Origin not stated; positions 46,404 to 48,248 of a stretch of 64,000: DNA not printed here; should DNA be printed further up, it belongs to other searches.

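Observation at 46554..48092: VirB9-like protein fused to a peptidoglycan-binding SPOR domain through a G/S/N-rich linker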

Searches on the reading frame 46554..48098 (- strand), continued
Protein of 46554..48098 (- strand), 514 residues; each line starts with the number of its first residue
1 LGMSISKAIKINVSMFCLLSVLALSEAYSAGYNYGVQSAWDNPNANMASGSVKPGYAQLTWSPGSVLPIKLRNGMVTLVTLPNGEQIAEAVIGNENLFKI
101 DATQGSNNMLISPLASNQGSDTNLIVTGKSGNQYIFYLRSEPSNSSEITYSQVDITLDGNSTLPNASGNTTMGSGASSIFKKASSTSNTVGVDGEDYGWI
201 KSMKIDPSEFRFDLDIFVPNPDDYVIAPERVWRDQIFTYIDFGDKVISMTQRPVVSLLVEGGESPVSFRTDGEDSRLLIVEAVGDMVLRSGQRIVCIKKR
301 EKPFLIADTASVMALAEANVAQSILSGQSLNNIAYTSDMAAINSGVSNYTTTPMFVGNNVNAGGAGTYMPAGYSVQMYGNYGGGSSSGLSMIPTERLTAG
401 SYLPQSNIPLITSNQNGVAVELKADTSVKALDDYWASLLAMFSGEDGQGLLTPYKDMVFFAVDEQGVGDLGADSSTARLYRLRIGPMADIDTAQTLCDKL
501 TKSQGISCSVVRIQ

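Call 23: search_protein_families(library=pfam, proteins=[P0139, P0143, P0157, P0162, P0164, P0166, P0169, P0173, P0177, P0202], max_evalue=0.01)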
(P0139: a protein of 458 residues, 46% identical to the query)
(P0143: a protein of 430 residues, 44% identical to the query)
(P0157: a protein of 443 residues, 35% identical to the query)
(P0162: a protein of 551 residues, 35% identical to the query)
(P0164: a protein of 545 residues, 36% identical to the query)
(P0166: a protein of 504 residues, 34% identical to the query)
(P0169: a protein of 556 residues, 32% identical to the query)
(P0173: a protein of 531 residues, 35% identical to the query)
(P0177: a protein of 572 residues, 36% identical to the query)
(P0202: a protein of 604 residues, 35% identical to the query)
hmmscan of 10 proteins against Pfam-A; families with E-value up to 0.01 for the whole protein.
P0139 (458 aa): 1 family
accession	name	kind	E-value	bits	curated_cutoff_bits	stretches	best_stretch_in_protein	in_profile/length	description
PF03524.21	CagX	-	8.8e-18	65.3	34.2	1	72-310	4-196/198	Conjugal transfer protein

P0143 (430 aa): 1 family
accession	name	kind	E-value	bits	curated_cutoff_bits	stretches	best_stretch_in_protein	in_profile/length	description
PF03524.21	CagX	-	2.5e-09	37.7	34.2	1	77-271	4-145/198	Conjugal transfer protein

P0157 (443 aa): 1 family
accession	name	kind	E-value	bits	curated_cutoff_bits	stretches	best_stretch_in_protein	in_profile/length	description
PF03524.21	CagX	-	1.3e-18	68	34.2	1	69-306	4-196/198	Conjugal transfer protein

P0162 (551 aa): 1 family
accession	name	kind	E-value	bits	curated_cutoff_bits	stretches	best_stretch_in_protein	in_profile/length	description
PF03524.21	CagX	-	1.2e-13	51.8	34.2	1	109-349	6-195/198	Conjugal transfer protein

P0164 (545 aa): 1 family
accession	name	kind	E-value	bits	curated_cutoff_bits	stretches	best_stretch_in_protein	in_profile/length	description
PF03524.21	CagX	-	3.2e-14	53.7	34.2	1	98-342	5-196/198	Conjugal transfer protein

P0166 (504 aa): 1 family
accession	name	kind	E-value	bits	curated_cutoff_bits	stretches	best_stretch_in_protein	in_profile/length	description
PF03524.21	CagX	-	4.1e-24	85.9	34.2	1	56-303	4-197/198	Conjugal transfer protein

P0169 (556 aa): 1 family
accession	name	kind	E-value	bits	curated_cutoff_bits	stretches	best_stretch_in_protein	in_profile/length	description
PF03524.21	CagX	-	1.2e-19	71.4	34.2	1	110-352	4-195/198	Conjugal transfer protein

P0173 (531 aa): 2 families
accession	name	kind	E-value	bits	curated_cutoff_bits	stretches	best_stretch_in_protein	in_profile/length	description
PF03524.21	CagX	-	7.8e-24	85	34.2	1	67-316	4-198/198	Conjugal transfer protein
PF03775.22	MinC_C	-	0.0054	17.2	33.2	0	152-200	28-76/102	Septum formation inhibitor MinC, C-terminal domain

P0177 (572 aa): 1 family
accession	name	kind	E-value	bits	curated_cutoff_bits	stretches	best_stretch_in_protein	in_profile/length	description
PF03524.21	CagX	-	5.3e-20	72.5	34.2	1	107-350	4-195/198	Conjugal transfer protein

P0202 (604 aa): 1 family
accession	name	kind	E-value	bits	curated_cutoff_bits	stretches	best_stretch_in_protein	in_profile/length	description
PF03524.21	CagX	-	1.1e-19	71.4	34.2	1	78-357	4-195/198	Conjugal transfer protein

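Call 28: predict_structure(alignment_id=A1)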
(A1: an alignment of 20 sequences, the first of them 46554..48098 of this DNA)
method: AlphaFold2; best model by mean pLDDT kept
length: 514 residues; sequences in the alignment: 20
mean_pLDDT: 45.3   pTM: 0.31
mean pLDDT of the five models: 45.3, 44.4, 43.6, 41.7, 35.2
residues with pLDDT >= 90: 0; 70-90: 88; 50-70: 108; < 50: 318
segments of 3 or more residues with pLDDT < 50: 1-3, 23-54, 159-416, 460-479
pLDDT, mean of each block of 10 residues (from residue 1): 48 57 39 40 41 53 67 75 80 76 83 74 79 77 60 61 32 36 32 26 25 30 37 27 22 25 27 27 26 34 23 28 30 29 30 35 34 32 26 24 25 47 55 67 62 60 36 39 67 74 66 56
secondary structure, 60 per line:
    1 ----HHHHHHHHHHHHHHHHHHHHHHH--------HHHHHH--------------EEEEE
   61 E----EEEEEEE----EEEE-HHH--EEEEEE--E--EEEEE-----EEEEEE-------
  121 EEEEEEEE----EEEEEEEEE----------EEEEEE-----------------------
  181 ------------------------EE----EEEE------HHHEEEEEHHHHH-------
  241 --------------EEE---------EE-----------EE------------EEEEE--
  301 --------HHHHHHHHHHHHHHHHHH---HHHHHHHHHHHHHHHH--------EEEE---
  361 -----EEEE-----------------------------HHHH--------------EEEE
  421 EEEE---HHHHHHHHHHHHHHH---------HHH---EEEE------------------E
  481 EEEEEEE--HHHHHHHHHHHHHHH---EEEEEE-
elements in order: H5-27 H36-41 E56-61 E66-72 E77-80 E87-92 E98-102 E108-113 E121-128 E133-141 E152-157 E211-214 E224-228 H229-233 E255-257 E294-298 H309-326 H330-345 E354-357 E366-369 H399-402 E417-424 H428-442 E458-461 E480-487 H490-504 E508-513

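Call 33: list_cluster_members(proteins=[P0123, P0124, P0128, P0129, P0130, P0131, P0132, P0134, P0135, P0136])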
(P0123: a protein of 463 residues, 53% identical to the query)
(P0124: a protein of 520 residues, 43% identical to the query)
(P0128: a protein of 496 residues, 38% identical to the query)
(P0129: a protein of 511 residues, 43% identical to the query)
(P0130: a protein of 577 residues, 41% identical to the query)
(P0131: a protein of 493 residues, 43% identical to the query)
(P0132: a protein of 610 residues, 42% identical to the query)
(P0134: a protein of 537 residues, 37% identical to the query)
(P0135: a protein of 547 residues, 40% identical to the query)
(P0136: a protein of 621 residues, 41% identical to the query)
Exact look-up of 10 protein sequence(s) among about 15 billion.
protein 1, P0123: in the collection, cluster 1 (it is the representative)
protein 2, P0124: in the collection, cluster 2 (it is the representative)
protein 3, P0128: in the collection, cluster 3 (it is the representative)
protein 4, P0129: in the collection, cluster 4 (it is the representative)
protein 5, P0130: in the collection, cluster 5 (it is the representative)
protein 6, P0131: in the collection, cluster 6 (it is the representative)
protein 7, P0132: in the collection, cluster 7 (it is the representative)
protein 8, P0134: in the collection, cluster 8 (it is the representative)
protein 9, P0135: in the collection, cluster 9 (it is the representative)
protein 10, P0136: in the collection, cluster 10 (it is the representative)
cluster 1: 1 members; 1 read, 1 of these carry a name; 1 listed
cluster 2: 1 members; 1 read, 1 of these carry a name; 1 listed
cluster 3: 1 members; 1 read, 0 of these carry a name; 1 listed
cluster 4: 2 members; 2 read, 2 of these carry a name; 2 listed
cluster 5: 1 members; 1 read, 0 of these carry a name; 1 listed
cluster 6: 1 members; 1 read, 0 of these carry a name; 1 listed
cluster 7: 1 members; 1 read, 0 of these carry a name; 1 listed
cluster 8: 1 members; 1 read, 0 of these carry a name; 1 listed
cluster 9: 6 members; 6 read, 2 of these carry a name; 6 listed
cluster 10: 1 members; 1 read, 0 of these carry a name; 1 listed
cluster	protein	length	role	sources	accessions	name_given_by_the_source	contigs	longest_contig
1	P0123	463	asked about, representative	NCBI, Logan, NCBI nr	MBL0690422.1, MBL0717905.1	MAG: TrbG/VirB9 family P-type conjugative transfer protein [Alphaproteobacteria bacterium] | TrbG/VirB9 family P-type conjugative transfer protein [Alphaproteobacteria bacterium]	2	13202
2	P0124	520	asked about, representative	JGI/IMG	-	hypothetical protein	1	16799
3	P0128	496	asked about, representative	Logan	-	-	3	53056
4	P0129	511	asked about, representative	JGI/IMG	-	hypothetical protein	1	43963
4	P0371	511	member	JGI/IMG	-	hypothetical protein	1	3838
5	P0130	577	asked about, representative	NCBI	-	-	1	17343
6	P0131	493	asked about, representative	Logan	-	-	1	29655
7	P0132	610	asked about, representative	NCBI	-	-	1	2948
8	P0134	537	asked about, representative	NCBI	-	-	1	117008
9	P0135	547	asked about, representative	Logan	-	-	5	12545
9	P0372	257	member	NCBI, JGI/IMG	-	hypothetical protein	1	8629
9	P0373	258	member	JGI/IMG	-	hypothetical protein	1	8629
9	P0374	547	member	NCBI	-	-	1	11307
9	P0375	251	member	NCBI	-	-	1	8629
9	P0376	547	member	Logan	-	-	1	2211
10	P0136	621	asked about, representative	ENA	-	-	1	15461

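Call 34: find_encoding_contigs(protein=P0134, flank=10000, max_places=1)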
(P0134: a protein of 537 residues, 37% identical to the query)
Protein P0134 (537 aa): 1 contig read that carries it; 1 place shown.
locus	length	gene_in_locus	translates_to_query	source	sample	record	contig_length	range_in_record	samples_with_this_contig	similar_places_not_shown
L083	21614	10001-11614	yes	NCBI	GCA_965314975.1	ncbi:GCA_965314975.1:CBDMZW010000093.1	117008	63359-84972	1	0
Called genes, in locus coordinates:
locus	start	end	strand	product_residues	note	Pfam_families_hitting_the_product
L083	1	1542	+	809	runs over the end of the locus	PF19044:P-loop_TraG (faint), PF03135:CagE_TrbE_VirB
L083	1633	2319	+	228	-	-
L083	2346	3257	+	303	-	-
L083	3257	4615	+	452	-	-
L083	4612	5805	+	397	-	-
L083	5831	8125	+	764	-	-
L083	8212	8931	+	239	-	PF04335:VirB8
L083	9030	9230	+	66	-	-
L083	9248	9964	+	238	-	PF04335:VirB8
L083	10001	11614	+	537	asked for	PF03524:CagX, PF05036:SPOR (faint)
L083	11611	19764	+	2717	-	-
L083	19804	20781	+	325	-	PF00437:T2SSE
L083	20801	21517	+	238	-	PF25182:NonGDSL, PF00657:Lipase_GDSL, PF13472:Lipase_GDSL_2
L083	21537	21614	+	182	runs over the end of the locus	PF02834:LigT_PEase, PF13563:2_5_RNA_ligase2 (weak)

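Call 35: find_encoding_contigs(protein=P0128, flank=10000, max_places=1)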
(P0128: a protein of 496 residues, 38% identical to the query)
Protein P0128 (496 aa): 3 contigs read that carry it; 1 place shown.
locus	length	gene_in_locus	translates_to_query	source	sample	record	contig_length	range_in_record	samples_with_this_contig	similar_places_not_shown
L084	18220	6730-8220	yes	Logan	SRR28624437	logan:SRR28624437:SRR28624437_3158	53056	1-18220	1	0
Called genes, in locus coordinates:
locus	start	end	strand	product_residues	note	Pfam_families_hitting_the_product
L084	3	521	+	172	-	?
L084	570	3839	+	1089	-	-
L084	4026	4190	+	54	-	-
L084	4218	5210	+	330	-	-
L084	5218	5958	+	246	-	-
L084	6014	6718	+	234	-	PF04335:VirB8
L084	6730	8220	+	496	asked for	PF03524:CagX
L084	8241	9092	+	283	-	-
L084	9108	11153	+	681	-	PF03743:TrbI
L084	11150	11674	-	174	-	PF01252:Peptidase_A8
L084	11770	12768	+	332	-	PF00989:PAS, PF08448:PAS_4 (weak), PF13426:PAS_9, PF00990:GGDEF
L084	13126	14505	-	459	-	PF02233:PNTB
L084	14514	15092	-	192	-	PF12769:PNTB_4TM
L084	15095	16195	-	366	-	PF05222:AlaDh_PNT_N, PF02826:2-Hacid_dh_C (faint), PF01262:AlaDh_PNT_C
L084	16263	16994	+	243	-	PF01728:FtsJ (weak), PF05175:MTS, PF02384:N6_Mtase (weak), PF13847:Methyltransf_31, PF08241:Methyltransf_11 (faint), PF13649:Methyltransf_25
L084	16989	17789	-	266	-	PF01656:CbiA, PF09140:MipZ, PF10609:ParA (weak), PF13614:AAA_31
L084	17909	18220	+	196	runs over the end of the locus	PF18306:LDcluster4, PF03641:Lysine_decarbox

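Call 71: search_protein_families(library=pfam, proteins=[L083:3257-4615:+, L083:4612-5805:+, L083:5831-8125:+, L084:8241-9092:+], max_evalue=5)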
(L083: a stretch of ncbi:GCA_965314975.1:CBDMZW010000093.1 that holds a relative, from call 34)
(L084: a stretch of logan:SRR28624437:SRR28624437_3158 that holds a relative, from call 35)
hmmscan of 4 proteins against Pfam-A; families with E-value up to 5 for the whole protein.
L083:3257-4615:+ (452 aa): 0 families

L083:4612-5805:+ (397 aa): 1 family
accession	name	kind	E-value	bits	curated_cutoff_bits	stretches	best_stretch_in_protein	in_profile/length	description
PF11414.13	Suppressor_APC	-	0.15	12.7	25.4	1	358-381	28-51/82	Adenomatous polyposis coli tumour suppressor protein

L083:5831-8125:+ (764 aa): 0 families

L084:8241-9092:+ (283 aa): 6 families
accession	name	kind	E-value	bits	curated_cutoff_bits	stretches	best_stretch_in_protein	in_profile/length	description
PF20779.2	MACPF_D2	-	0.032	14.6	24.2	1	111-168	4-61/103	MACPF protein, D2 domain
PF06365.17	CD34_antigen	-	0.086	13.3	26.3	1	9-43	105-139/204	CD34/Podocalyxin family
PF11346.13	DUF3149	-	0.1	12.6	23.2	1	13-31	10-28/40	Protein of unknown function (DUF3149)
PF03524.21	CagX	-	0.11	12.7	34.2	1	60-161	11-97/198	Conjugal transfer protein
PF18247.6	AvrM_N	-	0.18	12.2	25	1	192-215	13-36/65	Flax-rust effector AvrM N-terminal domain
PF05545.16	FixQ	-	0.28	11.6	29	1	11-48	6-42/49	Cbb3-type cytochrome oxidase component FixQ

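Call 72: search_dna_similar(query=window:46554-48098:-, collection=plasmids, mode=protein, max_rows=15, max_evalue=0.001)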
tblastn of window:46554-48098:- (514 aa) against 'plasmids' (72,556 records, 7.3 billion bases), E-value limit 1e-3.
Records with a match: 22; places in all: 22; records where one place covers at least 80% of the query: 0.
Best place of each record, by identity: <60% 22.
By first word of the organism name: Roseibium 6; Candidatus 3; Helicobacter 2; Thalassospira 2; Sphingosinicella 1; Erythrobacter 1; Microvirga 1; Azospirillum 1; Nitrosospira 1; Microbulbifer 1; and 3 more.
By predicted mobility (MOB-suite, as given by PLSDB): non-mobilizable 16; mobilizable 5; conjugative 1.
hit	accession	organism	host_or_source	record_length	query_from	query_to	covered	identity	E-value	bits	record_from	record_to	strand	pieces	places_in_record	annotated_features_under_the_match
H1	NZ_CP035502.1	Sphingosinicella sp. BN140058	Cell culture,soil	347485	36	300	52%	38.9%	4e-46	180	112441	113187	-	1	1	TrbG/VirB9 family P-type conjugative transfer protein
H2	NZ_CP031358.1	Erythrobacter aureus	marine sediment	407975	36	301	52%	36.0%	6e-44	174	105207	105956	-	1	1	TrbG/VirB9 family P-type conjugative transfer protein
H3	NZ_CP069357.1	Microvirga sp. VF16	Vachellia farnesiana,Cell culture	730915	37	298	51%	31.2%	6e-40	162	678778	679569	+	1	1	TrbG/VirB9 family P-type conjugative transfer protein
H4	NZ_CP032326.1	Azospirillum argentinense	soil sample,Agricultural field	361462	26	303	54%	29.3%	5e-27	123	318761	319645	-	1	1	TrbG/VirB9 family P-type conjugative transfer protein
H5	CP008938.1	Candidatus Paracaedimonas acanthamoebae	Acanthamoeba polyphaga HN-3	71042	35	297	51%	28.9%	2e-22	109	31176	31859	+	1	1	hypothetical protein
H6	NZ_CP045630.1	Roseibium aggregatum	-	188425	36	298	51%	28.4%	2e-14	84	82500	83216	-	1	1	TrbG/VirB9 family P-type conjugative transfer protein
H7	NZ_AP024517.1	Nitrosospira sp. NRS527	Oryza sativa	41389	35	300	52%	28.0%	4e-13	80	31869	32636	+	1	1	TrbG/VirB9 family P-type conjugative transfer protein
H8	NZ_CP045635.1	Roseibium aggregatum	-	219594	36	298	51%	27.7%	3e-14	84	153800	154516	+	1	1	TrbG/VirB9 family P-type conjugative transfer protein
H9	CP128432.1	Microbulbifer sp. MKSA007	Smenospongia aurea,bacteria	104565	36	298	51%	27.4%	2e-12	77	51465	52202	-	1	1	TrbG/VirB9 family P-type conjugative transfer protein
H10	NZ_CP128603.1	Roseibium aggregatum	cell culture,marine biofilms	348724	36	300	52%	27.1%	5e-15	86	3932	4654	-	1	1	TrbG/VirB9 family P-type conjugative transfer protein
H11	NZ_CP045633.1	Roseibium aggregatum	-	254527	36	300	52%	27.1%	2e-14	84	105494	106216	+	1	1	TrbG/VirB9 family P-type conjugative transfer protein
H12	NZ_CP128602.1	Roseibium aggregatum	cell culture,marine biofilms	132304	36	298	51%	27.3%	2e-14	84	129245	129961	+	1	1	TrbG/VirB9 family P-type conjugative transfer protein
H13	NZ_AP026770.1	Helicobacter suis HS1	Sus scrofa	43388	64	321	50%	27.8%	8e-7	60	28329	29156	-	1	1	TrbG/VirB9 family P-type conjugative transfer protein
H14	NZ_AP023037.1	Helicobacter suis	Sus scrofa domesticus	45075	64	321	50%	27.8%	8e-7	60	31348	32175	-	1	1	TrbG/VirB9 family P-type conjugative transfer protein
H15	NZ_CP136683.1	Thalassospira lucentensis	Macrocystis pyrifera gametophyte,Whole ...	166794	52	297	48%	28.9%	5e-18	96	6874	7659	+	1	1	TrbG/VirB9 family P-type conjugative transfer protein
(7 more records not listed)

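Call 73: get_annotated_region(hit=H1, flank=9000)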
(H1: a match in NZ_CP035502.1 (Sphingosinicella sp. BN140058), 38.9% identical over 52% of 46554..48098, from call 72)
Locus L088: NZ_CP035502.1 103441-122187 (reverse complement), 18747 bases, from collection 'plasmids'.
description: Sphingosinicella sp. BN140058 plasmid p1, complete sequence
organism: Sphingosinicella sp. BN140058 (NCBI taxid 1892855)
taxonomy: Bacteria; Pseudomonadota; Alphaproteobacteria; Sphingomonadales; Sphingosinicellaceae; Sphingosinicella; Sphingosinicella sp. BN140058
host: -; source: Cell culture,soil; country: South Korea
typing (MOB-suite, as given by PLSDB): mobilizable; relaxase MOBQ
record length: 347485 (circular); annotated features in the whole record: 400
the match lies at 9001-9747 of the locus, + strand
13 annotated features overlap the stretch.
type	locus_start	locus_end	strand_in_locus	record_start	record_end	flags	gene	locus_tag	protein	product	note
CDS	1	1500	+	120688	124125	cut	-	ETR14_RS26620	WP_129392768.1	MobA/MobL family protein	-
CDS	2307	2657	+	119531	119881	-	-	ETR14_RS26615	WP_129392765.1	hypothetical protein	-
CDS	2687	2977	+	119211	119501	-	-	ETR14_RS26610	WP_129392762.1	hypothetical protein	-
CDS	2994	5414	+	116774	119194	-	-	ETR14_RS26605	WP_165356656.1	hypothetical protein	-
CDS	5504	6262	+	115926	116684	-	-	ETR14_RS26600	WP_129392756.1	hypothetical protein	-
CDS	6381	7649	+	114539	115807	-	-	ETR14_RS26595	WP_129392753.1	hypothetical protein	-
CDS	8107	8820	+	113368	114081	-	-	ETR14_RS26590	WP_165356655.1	type IV secretion system protein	-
CDS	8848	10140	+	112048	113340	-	-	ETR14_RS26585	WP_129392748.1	TrbG/VirB9 family P-type conjugative transfer protein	-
CDS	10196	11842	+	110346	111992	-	-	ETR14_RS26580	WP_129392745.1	TrbI/VirB10 family protein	-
CDS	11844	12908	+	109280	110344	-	-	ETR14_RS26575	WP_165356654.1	ATPase, T2SS/T4P/T4SS family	-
CDS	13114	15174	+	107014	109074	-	-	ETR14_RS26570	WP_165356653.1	type IV secretory system conjugative DNA transfer family protein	-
CDS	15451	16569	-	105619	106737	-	-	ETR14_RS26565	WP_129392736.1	hypothetical protein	-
CDS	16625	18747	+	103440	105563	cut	-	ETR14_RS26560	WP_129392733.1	DNA topoisomerase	GO:0006265 - DNA topological change [Evidence IEA]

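Call 76: get_annotated_region(hit=H2, flank=9000)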
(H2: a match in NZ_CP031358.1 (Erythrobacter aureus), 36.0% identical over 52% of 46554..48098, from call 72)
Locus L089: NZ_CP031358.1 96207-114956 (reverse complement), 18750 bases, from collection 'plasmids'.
description: Erythrobacter aureus strain YH-07 plasmid unnamed, complete sequence
organism: Erythrobacter aureus (NCBI taxid 2182384)
taxonomy: Bacteria; Pseudomonadota; Alphaproteobacteria; Sphingomonadales; Erythrobacteraceae; Erythrobacter; Erythrobacter aureus
host: -; source: marine sediment; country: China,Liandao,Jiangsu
typing (MOB-suite, as given by PLSDB): non-mobilizable
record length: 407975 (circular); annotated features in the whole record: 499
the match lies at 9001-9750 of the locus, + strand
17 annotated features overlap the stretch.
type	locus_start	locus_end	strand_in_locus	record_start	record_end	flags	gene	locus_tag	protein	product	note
CDS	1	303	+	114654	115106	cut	-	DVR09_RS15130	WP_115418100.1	hypothetical protein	-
CDS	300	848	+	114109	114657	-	-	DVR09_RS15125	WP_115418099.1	hypothetical protein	-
CDS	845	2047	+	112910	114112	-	-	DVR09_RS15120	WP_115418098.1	DnaB-like helicase C-terminal domain-containing protein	GO:0006260 - DNA replication [Evidence IEA]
CDS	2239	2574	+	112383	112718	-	-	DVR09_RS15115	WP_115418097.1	TrbC/VirB2 family protein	-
CDS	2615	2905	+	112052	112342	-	-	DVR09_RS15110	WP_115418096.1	hypothetical protein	-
CDS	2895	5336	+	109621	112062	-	-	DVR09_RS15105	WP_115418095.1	VirB4 family type IV secretion system protein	-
CDS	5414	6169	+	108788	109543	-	-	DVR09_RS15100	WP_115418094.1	type IV secretion system protein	-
CDS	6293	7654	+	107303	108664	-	-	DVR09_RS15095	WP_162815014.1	hypothetical protein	-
CDS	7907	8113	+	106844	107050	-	-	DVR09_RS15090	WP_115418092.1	hypothetical protein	-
CDS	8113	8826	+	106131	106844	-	-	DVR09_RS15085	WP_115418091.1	VirB8/TrbF family protein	-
CDS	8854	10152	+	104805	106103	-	-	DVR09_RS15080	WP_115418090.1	TrbG/VirB9 family P-type conjugative transfer protein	-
CDS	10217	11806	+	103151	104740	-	-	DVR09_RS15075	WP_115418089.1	TrbI/VirB10 family protein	-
CDS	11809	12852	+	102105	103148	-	-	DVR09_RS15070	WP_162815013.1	ATPase, T2SS/T4P/T4SS family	-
CDS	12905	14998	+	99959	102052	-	-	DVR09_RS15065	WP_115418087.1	type IV secretory system conjugative DNA transfer family protein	-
CDS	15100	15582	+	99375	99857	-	-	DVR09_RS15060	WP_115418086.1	hypothetical protein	-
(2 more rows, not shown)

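Call 77: get_annotated_region(hit=H3, flank=3000)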
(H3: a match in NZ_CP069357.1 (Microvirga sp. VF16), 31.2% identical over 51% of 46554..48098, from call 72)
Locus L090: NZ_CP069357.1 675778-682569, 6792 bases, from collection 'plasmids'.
description: Microvirga sp. VF16 plasmid pMVF16-3, complete sequence
organism: Microvirga sp. VF16 (NCBI taxid 2807101)
taxonomy: Bacteria; Pseudomonadota; Alphaproteobacteria; Hyphomicrobiales; Methylobacteriaceae; Microvirga; Microvirga sp. VF16
host: -; source: Vachellia farnesiana,Cell culture; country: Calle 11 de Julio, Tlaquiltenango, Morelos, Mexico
typing (MOB-suite, as given by PLSDB): non-mobilizable
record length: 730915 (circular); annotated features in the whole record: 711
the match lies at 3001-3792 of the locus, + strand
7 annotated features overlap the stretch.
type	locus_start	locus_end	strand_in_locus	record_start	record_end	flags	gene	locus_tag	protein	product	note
CDS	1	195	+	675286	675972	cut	-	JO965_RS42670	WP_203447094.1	hypothetical protein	-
CDS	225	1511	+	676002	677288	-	-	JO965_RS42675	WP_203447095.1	hypothetical protein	-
CDS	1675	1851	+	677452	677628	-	-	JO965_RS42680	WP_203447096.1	hypothetical protein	-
CDS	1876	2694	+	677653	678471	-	-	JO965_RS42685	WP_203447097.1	VirB8/TrbF family protein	-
CDS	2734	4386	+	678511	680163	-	-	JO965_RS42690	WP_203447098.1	TrbG/VirB9 family P-type conjugative transfer protein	-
CDS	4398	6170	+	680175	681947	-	-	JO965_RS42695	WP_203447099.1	TrbI/VirB10 family protein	-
CDS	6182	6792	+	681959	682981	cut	-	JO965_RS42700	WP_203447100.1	ATPase, T2SS/T4P/T4SS family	-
